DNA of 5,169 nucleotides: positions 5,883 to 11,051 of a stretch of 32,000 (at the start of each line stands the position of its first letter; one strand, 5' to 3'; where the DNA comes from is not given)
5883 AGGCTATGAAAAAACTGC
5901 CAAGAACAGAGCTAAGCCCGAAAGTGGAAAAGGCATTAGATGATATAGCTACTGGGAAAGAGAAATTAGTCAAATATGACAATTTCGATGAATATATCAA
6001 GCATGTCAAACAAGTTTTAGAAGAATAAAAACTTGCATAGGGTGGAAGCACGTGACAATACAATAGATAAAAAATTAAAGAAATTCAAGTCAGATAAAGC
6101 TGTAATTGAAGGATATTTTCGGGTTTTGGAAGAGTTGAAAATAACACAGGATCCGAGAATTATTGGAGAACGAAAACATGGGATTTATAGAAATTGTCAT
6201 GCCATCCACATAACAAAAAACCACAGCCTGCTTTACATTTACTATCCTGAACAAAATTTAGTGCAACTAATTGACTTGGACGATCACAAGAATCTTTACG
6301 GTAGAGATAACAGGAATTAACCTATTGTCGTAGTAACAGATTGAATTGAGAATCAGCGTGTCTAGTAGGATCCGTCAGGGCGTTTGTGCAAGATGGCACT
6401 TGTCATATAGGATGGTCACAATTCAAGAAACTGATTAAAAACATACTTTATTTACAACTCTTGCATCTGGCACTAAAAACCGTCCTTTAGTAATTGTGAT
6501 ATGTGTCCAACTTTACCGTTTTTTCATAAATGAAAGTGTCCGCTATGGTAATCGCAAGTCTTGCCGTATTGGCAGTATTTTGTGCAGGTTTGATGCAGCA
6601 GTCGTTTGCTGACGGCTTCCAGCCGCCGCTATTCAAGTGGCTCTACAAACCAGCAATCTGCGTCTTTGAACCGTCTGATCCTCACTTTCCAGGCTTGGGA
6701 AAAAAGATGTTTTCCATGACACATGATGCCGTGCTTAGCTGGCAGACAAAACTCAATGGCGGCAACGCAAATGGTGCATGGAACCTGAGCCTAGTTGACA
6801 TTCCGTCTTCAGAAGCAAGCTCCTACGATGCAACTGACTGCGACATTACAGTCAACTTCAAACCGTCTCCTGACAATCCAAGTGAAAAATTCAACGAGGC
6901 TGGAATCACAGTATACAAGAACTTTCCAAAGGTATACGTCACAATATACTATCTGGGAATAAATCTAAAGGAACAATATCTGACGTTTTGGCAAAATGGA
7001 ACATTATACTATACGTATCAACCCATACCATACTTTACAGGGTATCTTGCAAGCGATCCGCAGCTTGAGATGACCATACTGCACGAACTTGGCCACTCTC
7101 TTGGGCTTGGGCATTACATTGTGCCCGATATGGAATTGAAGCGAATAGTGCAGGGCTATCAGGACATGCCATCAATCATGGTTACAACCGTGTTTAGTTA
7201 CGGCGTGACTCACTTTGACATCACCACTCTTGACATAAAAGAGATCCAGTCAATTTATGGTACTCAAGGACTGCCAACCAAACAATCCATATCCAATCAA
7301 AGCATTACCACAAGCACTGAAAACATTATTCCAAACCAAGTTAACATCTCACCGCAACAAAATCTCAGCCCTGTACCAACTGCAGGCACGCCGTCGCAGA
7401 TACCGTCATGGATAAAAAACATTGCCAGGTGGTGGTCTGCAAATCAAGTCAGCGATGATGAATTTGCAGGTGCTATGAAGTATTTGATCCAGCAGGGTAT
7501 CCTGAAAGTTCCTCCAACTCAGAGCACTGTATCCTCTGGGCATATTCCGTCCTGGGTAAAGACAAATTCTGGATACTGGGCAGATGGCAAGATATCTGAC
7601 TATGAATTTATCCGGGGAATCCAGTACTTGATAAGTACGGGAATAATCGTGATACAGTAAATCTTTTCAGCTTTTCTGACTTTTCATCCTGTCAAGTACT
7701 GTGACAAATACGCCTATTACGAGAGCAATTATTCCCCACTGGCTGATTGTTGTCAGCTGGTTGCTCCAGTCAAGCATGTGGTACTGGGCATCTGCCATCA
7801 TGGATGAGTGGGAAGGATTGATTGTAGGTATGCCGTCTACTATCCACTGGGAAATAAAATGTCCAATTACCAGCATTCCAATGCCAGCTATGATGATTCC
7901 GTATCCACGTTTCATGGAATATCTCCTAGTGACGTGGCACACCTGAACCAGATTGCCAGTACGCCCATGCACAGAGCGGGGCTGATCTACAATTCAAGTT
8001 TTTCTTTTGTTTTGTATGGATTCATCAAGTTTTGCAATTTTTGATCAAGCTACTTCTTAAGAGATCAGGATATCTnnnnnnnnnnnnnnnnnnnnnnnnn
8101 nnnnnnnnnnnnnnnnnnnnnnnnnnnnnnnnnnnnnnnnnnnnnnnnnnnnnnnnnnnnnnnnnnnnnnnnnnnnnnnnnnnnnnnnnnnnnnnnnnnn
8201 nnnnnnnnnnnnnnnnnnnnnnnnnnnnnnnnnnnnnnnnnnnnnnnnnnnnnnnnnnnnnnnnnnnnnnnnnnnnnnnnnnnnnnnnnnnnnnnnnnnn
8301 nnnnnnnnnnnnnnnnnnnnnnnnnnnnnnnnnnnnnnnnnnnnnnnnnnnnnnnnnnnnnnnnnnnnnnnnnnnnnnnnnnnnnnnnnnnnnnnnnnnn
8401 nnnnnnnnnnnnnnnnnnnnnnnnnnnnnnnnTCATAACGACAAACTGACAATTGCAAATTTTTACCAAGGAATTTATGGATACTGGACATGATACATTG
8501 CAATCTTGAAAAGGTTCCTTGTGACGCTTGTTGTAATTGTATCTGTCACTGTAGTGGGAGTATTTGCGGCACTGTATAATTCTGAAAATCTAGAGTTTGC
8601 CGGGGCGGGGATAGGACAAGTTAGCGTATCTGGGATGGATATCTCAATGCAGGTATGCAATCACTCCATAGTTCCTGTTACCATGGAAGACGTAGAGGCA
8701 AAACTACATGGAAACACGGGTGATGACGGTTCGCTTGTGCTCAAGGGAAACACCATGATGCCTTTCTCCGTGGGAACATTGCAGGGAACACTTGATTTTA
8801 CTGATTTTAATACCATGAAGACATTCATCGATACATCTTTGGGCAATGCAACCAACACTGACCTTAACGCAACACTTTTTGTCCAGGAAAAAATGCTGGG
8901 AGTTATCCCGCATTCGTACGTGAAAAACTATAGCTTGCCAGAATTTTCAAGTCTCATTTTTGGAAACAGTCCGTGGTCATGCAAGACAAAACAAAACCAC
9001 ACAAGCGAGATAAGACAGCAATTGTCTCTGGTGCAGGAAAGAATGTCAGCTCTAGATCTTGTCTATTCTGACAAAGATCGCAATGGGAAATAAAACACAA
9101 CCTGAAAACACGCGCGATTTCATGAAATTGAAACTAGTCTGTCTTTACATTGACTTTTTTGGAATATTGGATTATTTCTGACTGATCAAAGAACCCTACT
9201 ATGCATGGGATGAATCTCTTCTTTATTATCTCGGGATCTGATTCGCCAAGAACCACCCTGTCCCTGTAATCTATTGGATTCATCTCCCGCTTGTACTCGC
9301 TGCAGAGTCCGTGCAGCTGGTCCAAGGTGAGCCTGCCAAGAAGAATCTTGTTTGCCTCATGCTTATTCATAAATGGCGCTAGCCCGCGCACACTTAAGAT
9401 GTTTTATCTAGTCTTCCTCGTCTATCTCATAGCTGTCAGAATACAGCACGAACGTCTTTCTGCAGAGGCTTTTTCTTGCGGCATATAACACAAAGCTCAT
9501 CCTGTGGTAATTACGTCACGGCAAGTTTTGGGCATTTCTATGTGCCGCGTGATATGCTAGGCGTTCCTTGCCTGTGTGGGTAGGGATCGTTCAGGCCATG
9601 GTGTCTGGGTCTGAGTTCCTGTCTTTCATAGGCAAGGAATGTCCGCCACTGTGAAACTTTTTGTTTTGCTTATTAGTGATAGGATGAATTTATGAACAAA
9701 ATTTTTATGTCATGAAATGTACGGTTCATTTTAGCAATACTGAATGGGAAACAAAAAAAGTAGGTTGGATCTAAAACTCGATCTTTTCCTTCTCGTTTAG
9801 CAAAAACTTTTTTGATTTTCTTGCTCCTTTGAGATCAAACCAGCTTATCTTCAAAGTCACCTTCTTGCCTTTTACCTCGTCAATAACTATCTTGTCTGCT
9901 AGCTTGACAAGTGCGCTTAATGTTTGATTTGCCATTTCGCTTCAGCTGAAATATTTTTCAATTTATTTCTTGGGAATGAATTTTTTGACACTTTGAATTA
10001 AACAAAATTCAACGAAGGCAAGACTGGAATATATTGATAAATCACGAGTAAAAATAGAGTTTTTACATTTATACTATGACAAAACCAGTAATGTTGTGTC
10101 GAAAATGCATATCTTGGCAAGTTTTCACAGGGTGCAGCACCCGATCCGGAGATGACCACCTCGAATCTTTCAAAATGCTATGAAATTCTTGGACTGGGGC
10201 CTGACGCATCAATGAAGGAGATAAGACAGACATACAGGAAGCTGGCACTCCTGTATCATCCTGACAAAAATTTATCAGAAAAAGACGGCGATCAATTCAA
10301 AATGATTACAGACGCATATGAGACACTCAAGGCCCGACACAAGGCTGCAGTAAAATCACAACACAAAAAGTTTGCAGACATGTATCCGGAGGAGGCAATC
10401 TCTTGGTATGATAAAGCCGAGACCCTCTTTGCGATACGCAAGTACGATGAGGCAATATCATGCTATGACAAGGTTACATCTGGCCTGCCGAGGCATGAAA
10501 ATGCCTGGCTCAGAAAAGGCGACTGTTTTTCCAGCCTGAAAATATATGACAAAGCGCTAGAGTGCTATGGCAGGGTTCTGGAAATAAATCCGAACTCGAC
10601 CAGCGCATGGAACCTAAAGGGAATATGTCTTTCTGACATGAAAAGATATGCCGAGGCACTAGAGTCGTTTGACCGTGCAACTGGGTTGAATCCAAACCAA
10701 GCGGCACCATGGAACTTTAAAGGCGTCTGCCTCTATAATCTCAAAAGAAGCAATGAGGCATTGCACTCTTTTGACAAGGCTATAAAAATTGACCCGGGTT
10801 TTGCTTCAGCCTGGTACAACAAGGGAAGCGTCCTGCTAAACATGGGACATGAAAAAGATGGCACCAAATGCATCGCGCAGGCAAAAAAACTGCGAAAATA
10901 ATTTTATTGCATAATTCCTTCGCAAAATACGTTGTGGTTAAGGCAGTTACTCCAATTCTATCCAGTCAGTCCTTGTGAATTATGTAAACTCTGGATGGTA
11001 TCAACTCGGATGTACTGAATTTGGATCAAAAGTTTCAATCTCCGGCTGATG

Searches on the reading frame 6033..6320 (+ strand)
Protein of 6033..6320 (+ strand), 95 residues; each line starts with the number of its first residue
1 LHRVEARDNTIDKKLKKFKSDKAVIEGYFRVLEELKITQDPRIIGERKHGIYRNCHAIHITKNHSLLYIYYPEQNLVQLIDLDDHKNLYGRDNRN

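Call 6: search_protein_families(library=pfam, proteins=[window:6033-6320:+], max_evalue=0.01)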
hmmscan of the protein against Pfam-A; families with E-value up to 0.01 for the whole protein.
window:6033-6320:+ (95 aa): 2 families
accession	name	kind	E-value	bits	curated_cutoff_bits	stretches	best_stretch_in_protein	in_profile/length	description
PF15781.12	ParE-like_toxin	-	0.00025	21.4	28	1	35-89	27-83/87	ParE-like toxin of type II bacterial toxin-antitoxin system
PF15738.11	YafQ_toxin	-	0.0034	18.1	30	1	9-89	7-87/88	Bacterial toxin of type II toxin-antitoxin system, YafQ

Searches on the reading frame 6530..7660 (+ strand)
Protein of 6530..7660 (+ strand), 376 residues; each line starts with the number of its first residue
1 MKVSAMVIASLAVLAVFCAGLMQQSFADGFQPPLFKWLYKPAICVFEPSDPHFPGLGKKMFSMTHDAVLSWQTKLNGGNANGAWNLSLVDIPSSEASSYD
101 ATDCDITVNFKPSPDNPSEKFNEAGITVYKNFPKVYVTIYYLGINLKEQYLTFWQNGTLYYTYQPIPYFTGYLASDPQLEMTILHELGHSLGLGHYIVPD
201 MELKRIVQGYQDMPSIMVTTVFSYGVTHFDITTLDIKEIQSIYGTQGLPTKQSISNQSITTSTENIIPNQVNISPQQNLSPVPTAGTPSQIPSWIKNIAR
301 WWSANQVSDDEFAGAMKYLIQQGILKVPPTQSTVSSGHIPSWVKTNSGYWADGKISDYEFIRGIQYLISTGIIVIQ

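Call 6: search_protein_families(library=pfam, proteins=[window:6530-7660:+], max_evalue=0.01)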
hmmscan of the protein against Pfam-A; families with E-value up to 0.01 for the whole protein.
window:6530-7660:+ (376 aa): 3 families
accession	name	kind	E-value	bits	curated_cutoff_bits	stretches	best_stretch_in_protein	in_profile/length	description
PF00413.30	Peptidase_M10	-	1.3e-06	28.8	24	1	100-244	46-159/159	Matrixin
PF10462.15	Peptidase_M66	-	0.0061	16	20.6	1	174-200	187-213/306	Peptidase M66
PF13582.12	Reprolysin_3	-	0.0096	16.9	22.4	0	86-195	23-122/123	Metallo-peptidase family M12B Reprolysin-like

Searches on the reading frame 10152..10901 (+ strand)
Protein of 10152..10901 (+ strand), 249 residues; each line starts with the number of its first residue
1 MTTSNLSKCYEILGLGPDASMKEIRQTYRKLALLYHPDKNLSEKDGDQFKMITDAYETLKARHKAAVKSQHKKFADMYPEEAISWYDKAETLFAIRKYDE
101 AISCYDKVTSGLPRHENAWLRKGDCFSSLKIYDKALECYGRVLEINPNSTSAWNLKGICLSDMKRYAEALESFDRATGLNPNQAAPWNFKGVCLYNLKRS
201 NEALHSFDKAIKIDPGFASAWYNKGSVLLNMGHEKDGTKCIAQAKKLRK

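Call 7: search_protein_families(library=pfam, proteins=[window:10152-10901:+], max_evalue=0.01)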
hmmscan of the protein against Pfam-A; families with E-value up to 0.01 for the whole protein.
window:10152-10901:+ (249 aa): 24 families
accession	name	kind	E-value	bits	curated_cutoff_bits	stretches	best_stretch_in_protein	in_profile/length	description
PF00515.34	TPR_1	-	6.4e-39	130.7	27.8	4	117-148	2-33/34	Tetratricopeptide repeat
PF07719.23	TPR_2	-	1.3e-31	106.5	27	4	185-216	2-33/34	Tetratricopeptide repeat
PF13181.12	TPR_8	-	8.5e-28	94.6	25.7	3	151-182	2-33/34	Tetratricopeptide repeat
PF13431.12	TPR_17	-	8.1e-25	85.4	24.4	2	207-233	2-28/34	Tetratricopeptide repeat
PF13432.12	TPR_16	-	4.8e-24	84.9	32.7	3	163-216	10-63/65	Tetratricopeptide repeat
PF00226.36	DnaJ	-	1.1e-18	67.5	27.8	1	9-64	2-58/63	DnaJ domain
PF13414.12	TPR_11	-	1.2e-18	66.9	26.8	2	197-232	7-42/42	TPR repeat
PF14559.12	TPR_19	-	1.7e-15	57.5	25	2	96-156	5-65/68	Tetratricopeptide repeat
PF13428.12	TPR_14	-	6.8e-15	54.5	23.5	1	85-124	4-43/44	Tetratricopeptide repeat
PF12895.13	ANAPC3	-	1.9e-14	54.1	27.2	1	97-175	4-81/82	Anaphase-promoting complex, cyclosome, subunit 3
PF13424.12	TPR_12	-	7.1e-14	52.2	30.1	2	121-177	15-72/77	Tetratricopeptide repeat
PF01239.28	PPTA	-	1.7e-12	46.7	29.5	1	132-161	1-30/32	Protein prenyltransferase alpha subunit repeat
PF13174.12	TPR_6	-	5e-12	46.1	26.3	1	118-149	2-33/33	Tetratricopeptide repeat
PF13371.12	TPR_9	-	2.2e-11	44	35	2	132-182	11-61/73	Tetratricopeptide repeat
PF25063.1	ARM_TT21_C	-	3.1e-07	30.9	35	1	54-190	24-169/209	Tetratricopeptide repeat protein 21 C-terminal ARM domain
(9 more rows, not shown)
